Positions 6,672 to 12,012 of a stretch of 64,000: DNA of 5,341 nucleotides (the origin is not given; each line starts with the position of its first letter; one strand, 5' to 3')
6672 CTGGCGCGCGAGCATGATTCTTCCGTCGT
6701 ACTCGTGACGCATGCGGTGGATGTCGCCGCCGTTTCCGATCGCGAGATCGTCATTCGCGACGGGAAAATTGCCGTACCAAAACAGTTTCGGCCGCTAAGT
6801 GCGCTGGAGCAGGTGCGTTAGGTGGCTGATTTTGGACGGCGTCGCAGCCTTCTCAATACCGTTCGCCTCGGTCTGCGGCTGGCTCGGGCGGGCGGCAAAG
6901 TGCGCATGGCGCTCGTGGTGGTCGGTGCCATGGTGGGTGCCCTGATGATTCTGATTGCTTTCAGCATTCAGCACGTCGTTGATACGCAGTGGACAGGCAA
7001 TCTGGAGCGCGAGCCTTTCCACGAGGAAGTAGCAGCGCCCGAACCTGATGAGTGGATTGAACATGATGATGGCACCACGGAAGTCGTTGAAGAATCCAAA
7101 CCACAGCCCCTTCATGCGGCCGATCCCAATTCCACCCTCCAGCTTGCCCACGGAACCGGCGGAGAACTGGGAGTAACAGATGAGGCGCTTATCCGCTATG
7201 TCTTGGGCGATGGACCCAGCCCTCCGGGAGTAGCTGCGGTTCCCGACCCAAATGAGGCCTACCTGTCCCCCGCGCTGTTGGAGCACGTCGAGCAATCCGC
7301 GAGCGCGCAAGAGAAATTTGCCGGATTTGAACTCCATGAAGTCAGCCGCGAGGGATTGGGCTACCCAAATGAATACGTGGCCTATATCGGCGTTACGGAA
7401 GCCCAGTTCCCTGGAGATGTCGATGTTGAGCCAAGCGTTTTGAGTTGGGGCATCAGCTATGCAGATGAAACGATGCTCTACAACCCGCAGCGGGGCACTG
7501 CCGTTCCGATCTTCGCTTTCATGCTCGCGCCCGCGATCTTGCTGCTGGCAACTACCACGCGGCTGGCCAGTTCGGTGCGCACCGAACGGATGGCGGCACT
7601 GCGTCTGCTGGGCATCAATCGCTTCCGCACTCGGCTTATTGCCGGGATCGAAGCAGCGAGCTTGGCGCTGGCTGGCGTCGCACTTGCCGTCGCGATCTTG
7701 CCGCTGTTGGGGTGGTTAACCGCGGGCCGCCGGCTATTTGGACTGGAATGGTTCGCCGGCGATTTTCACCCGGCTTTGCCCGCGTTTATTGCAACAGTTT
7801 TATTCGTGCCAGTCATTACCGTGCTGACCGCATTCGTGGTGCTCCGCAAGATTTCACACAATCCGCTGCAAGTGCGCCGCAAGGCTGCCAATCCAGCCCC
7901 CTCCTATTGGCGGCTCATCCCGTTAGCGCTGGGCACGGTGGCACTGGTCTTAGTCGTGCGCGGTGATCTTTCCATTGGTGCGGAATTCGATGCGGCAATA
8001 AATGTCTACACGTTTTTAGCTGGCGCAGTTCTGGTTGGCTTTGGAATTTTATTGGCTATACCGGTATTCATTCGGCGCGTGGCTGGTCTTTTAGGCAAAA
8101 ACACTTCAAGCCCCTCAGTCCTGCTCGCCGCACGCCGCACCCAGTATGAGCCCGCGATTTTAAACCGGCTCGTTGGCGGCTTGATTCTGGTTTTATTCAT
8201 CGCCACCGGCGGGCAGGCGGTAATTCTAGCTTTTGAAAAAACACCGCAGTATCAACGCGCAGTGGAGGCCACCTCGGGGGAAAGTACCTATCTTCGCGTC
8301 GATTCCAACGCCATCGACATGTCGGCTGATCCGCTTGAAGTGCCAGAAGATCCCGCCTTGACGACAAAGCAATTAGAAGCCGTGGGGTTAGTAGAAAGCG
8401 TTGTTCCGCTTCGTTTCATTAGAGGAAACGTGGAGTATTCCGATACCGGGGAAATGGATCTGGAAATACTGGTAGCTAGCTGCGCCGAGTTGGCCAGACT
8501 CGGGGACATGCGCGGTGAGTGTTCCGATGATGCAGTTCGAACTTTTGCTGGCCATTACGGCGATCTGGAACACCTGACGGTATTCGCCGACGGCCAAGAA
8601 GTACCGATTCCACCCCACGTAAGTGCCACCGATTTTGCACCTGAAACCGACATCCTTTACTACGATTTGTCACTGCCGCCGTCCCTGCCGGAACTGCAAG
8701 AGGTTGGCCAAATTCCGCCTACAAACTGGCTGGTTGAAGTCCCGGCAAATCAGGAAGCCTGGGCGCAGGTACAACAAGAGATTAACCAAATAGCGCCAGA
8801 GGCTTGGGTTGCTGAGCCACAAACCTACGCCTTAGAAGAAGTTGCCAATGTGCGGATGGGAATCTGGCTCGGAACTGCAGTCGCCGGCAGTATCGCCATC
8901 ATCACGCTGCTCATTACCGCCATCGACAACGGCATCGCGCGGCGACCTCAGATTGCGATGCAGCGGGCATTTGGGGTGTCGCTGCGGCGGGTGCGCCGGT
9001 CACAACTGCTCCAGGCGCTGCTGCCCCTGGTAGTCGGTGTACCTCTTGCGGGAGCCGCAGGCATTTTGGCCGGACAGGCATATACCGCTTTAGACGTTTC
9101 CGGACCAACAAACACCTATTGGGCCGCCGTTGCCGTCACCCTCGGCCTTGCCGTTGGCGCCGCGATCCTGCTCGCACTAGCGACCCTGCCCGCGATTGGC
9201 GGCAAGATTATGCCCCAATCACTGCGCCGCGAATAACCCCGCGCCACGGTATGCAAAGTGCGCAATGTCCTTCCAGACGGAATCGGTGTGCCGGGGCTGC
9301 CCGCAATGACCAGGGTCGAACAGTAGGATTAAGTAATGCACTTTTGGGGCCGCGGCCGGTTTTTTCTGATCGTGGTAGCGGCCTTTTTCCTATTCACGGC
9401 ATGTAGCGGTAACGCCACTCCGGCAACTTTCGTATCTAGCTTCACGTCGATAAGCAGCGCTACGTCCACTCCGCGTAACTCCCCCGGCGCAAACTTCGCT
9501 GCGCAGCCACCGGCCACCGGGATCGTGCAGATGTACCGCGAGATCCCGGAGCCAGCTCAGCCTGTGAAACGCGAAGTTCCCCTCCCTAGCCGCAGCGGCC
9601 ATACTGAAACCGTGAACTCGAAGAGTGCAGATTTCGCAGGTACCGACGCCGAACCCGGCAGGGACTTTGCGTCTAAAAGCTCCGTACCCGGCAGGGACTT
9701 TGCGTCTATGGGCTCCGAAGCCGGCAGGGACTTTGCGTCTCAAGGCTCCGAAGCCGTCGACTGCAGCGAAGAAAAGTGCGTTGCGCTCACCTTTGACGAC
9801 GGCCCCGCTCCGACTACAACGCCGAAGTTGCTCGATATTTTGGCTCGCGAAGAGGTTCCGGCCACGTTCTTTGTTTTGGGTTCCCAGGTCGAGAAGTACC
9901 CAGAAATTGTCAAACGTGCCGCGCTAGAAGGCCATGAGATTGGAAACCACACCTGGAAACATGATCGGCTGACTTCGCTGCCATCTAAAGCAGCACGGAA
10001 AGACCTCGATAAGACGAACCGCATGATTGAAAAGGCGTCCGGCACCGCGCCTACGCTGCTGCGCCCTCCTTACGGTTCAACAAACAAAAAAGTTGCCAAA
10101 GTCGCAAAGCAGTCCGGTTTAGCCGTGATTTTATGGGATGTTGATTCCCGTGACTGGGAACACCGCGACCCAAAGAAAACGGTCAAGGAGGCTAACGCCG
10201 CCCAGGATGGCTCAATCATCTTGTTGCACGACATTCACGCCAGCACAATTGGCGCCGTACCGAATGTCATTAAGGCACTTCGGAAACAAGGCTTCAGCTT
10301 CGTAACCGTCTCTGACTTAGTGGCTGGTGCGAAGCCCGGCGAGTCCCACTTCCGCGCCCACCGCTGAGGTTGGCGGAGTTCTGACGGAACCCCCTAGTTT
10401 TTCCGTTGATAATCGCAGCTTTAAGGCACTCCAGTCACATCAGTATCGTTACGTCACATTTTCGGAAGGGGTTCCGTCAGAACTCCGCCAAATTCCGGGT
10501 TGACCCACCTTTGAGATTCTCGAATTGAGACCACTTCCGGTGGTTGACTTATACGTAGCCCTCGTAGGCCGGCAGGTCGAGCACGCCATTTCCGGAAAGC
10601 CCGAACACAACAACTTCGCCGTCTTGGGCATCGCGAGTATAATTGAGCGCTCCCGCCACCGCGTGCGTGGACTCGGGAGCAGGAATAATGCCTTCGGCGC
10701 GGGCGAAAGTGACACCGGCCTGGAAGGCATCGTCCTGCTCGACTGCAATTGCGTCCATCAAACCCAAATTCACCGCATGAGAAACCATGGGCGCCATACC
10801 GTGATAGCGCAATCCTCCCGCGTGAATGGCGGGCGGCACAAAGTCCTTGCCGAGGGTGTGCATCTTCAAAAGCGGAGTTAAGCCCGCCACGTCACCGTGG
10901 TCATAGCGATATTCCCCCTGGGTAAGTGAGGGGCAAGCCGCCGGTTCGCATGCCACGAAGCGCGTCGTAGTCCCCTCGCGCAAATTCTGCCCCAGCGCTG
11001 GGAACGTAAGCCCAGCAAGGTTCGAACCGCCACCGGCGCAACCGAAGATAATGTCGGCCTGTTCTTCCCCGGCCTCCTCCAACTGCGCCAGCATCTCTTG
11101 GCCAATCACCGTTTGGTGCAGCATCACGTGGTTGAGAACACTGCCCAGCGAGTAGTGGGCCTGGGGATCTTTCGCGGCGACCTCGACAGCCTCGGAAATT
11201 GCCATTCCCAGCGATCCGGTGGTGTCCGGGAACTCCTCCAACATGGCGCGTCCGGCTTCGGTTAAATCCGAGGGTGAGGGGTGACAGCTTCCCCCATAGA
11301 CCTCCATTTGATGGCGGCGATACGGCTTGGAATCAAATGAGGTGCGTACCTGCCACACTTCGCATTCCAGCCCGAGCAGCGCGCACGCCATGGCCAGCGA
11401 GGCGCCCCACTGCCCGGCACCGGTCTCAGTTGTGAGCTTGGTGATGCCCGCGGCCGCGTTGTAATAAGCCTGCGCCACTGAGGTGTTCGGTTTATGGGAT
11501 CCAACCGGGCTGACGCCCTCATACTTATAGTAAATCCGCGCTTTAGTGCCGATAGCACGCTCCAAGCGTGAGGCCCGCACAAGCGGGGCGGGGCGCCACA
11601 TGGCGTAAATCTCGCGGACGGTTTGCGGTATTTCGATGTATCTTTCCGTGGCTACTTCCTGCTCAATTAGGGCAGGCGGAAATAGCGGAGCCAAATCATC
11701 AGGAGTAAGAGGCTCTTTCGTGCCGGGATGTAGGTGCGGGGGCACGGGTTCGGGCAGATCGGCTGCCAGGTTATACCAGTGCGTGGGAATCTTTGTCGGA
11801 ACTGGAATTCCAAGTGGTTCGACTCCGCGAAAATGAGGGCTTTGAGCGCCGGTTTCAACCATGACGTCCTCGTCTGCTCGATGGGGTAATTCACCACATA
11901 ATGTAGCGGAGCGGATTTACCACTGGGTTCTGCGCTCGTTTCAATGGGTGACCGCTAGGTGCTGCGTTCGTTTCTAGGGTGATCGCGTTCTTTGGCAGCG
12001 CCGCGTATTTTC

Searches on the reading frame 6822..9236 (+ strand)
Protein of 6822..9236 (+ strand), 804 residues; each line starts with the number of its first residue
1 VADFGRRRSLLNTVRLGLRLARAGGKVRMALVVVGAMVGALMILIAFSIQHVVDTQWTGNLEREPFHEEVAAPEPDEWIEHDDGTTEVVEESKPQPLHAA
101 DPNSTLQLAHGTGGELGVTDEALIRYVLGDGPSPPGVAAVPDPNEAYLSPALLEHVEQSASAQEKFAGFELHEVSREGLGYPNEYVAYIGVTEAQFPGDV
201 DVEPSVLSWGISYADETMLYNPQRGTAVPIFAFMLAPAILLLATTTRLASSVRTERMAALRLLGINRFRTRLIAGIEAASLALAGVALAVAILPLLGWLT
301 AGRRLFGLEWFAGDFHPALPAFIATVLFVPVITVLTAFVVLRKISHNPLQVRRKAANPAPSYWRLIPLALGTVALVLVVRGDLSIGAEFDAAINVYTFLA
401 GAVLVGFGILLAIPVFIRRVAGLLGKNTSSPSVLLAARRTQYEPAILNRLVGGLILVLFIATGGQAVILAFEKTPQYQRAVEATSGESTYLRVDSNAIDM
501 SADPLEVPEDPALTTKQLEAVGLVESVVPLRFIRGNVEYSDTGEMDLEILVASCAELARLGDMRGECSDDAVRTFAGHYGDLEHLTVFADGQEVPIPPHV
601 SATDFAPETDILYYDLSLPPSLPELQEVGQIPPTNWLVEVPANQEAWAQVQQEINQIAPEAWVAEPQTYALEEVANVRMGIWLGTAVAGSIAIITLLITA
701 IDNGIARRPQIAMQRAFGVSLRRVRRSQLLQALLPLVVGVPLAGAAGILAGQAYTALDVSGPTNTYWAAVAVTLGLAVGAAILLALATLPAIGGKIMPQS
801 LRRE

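Call 52: search_protein_families(library=pfam, proteins=[window:6822-9236:+], max_evalue=0.001)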
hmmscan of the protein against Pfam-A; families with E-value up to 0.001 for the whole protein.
window:6822-9236:+ (804 aa): 1 family
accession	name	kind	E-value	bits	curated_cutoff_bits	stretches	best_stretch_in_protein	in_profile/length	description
PF02687.27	FtsX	-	5.8e-13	49.4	25.5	2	230-347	3-118/120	FtsX-like permease C-terminal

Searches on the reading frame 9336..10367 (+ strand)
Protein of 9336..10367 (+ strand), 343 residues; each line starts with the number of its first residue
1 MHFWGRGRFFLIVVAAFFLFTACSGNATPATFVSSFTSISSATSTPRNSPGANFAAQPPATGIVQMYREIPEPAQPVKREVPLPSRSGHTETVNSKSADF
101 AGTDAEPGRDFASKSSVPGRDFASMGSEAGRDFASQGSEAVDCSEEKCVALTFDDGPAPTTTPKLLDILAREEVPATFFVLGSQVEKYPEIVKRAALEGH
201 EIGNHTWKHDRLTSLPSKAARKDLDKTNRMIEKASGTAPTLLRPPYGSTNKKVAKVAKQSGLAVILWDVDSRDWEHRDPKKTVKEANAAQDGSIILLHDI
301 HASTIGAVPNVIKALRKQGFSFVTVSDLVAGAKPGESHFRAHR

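Call 52: search_protein_families(library=pfam, proteins=[window:9336-10367:+], max_evalue=0.001)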
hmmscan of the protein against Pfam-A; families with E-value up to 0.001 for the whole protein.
window:9336-10367:+ (343 aa): 2 families
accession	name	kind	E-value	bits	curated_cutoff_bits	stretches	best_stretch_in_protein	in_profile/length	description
PF01522.26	Polysacc_deac_1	-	5.4e-44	149.6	23.1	1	144-264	4-123/124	Polysaccharide deacetylase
PF04748.18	Polysacc_deac_2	-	0.00021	20.9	27.5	1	250-329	131-212/212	Divergent polysaccharide deacetylase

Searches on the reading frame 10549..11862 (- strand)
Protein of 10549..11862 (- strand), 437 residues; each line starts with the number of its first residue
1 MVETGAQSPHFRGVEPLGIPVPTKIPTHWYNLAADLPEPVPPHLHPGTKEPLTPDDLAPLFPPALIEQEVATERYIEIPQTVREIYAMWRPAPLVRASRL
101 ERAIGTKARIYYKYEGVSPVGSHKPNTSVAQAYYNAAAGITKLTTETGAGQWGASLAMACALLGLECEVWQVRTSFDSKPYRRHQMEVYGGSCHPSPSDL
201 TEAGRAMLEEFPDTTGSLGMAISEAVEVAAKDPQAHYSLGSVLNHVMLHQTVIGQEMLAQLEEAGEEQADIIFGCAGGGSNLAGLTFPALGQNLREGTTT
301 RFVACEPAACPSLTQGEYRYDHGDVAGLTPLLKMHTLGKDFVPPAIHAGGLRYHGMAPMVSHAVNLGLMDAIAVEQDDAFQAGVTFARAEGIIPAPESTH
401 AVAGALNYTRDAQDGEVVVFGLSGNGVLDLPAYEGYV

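Call 52: search_protein_families(library=pfam, proteins=[window:10549-11862:-], max_evalue=0.001)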
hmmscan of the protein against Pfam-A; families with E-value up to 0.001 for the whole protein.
window:10549-11862:- (437 aa): 1 family
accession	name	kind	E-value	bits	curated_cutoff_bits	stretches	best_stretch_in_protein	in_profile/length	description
PF00291.31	PALP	-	2.3e-39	135.9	35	1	89-424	5-295/295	Pyridoxal-phosphate dependent enzyme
